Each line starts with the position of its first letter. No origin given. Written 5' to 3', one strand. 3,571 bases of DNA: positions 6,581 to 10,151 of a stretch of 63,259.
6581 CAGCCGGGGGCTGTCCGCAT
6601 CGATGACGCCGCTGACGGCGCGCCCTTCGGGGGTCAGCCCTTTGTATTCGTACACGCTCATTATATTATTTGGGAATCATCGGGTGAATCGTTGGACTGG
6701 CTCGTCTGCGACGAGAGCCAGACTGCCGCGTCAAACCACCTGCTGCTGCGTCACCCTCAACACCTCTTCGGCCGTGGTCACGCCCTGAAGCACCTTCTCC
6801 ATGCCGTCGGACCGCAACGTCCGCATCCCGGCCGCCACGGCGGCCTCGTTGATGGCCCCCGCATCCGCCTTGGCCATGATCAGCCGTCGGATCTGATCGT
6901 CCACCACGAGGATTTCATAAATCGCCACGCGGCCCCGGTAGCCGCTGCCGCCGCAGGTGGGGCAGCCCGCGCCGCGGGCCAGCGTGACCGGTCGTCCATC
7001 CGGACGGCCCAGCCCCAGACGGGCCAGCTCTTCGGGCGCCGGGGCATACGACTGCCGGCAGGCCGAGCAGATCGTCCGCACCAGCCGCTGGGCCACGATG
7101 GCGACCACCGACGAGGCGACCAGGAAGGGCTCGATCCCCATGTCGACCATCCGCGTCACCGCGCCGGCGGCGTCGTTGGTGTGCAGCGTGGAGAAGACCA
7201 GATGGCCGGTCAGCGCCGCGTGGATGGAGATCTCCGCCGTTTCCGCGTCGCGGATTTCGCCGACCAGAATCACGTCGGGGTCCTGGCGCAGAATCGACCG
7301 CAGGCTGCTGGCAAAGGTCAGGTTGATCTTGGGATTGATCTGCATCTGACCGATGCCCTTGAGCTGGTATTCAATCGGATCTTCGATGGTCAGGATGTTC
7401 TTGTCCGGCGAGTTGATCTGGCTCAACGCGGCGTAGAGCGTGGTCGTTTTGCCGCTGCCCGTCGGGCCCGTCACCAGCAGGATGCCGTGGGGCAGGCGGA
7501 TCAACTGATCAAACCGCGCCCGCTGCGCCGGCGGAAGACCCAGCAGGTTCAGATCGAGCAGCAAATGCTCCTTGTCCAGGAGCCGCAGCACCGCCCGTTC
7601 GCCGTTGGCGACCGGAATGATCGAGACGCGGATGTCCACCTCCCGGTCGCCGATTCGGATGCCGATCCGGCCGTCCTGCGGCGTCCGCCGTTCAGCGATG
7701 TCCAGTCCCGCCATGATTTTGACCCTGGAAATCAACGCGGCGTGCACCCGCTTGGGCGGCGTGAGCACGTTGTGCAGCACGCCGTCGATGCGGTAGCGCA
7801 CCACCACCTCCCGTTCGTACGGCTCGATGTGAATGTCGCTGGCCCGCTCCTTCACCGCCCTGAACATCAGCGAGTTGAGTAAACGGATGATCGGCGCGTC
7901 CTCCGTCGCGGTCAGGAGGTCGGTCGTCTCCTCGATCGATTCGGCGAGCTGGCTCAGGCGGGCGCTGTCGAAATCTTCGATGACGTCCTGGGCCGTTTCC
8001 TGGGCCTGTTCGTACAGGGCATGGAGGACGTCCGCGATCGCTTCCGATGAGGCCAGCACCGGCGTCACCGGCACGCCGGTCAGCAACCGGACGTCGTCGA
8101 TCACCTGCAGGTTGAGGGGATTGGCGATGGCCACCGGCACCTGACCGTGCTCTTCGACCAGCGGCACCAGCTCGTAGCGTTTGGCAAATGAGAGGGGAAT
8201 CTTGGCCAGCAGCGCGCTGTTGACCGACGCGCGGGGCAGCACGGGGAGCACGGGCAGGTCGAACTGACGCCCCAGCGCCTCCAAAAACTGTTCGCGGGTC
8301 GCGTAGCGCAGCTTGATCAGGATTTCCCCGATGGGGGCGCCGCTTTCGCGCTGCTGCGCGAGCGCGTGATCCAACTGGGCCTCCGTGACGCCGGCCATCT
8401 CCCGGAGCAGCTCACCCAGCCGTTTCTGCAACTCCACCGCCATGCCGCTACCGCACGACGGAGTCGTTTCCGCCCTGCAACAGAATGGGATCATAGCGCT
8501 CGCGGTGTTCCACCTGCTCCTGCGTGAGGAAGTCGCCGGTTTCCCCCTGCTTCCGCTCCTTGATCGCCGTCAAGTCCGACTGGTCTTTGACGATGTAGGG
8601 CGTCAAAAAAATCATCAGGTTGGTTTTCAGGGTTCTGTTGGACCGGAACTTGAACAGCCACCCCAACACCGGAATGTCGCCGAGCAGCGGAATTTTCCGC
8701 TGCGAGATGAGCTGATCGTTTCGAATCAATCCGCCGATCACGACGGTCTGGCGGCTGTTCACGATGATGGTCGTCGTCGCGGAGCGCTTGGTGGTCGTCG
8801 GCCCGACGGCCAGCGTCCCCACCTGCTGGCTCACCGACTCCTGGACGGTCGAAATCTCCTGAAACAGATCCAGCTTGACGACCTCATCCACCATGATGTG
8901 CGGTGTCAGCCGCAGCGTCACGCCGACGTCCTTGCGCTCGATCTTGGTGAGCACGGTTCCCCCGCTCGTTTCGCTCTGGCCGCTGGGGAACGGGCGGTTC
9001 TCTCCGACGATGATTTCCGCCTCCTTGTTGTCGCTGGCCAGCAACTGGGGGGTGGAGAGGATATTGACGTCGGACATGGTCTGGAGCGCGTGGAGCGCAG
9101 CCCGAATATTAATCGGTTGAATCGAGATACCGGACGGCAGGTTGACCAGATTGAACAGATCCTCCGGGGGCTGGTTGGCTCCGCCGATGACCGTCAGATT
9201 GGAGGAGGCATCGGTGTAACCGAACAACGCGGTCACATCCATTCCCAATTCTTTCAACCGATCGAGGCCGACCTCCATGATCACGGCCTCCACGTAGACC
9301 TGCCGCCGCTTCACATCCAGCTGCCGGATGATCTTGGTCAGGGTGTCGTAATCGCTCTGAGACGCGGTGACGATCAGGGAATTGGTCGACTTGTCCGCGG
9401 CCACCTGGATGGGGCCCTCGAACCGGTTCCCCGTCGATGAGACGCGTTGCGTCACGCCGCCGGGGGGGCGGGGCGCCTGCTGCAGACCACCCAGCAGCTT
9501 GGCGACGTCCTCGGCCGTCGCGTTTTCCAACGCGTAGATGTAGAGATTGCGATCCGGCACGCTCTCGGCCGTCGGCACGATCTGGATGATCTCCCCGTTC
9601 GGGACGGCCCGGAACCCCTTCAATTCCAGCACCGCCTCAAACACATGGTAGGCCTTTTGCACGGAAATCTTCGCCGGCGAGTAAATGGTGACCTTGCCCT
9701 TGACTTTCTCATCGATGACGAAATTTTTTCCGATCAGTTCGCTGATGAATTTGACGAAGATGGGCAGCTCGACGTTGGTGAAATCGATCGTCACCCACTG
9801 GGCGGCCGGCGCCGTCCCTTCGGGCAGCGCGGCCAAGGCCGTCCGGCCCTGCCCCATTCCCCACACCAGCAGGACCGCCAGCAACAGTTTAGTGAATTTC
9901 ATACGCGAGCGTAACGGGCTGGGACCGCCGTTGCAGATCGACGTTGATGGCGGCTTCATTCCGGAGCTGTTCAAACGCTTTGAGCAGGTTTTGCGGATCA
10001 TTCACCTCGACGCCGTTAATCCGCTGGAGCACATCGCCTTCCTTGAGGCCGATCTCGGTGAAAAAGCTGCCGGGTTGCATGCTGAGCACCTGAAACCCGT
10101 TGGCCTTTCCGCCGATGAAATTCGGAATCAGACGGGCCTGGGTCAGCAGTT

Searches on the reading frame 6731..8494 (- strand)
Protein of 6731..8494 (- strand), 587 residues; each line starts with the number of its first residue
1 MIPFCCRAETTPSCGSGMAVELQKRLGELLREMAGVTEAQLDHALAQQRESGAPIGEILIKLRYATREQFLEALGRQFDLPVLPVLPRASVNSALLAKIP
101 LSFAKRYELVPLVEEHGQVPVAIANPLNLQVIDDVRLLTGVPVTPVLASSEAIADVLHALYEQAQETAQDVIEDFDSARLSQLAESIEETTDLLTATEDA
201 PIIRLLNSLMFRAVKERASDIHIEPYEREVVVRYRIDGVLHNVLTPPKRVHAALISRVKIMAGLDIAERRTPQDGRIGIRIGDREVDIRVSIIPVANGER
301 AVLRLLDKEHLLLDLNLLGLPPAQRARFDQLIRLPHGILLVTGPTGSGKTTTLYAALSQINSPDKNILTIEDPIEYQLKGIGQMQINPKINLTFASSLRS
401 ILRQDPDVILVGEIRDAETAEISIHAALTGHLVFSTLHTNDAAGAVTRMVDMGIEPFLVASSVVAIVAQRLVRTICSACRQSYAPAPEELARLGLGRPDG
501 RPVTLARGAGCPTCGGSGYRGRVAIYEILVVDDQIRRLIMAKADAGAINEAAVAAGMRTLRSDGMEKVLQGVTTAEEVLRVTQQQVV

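Call 74: search_protein_families(library=pfam, proteins=[window:6731-8494:-], max_evalue=0.000001)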
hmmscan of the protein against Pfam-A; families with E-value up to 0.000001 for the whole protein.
window:6731-8494:- (587 aa): 2 families
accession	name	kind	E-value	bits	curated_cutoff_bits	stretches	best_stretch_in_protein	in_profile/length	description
PF00437.27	T2SSE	-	1.8e-145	484.7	24.9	1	196-580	2-370/370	Type II/IV secretion system protein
PF05157.20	MshEN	-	4.7e-18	65.4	23.1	1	86-165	8-88/90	MshEN domain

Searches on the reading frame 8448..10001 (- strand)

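Call 74: search_protein_families(library=pfam, proteins=[window:8448-10001:-], max_evalue=0.000001)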
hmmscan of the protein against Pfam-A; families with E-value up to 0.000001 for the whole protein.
window:8448-10001:- (517 aa): 3 families
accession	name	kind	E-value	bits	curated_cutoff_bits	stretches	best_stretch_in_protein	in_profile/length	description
PF00263.26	Secretin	-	1.1e-48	165.5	27.5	1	305-472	1-169/169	Bacterial type II and III secretion system protein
PF21305.2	type_II_gspD_N0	-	4.6e-22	78.1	27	1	73-141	2-71/71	GspD-like, N0 domain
PF03958.22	Secretin_N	-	1.3e-12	48.1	28.2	1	155-234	3-69/69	Bacterial type II/III secretion system short domain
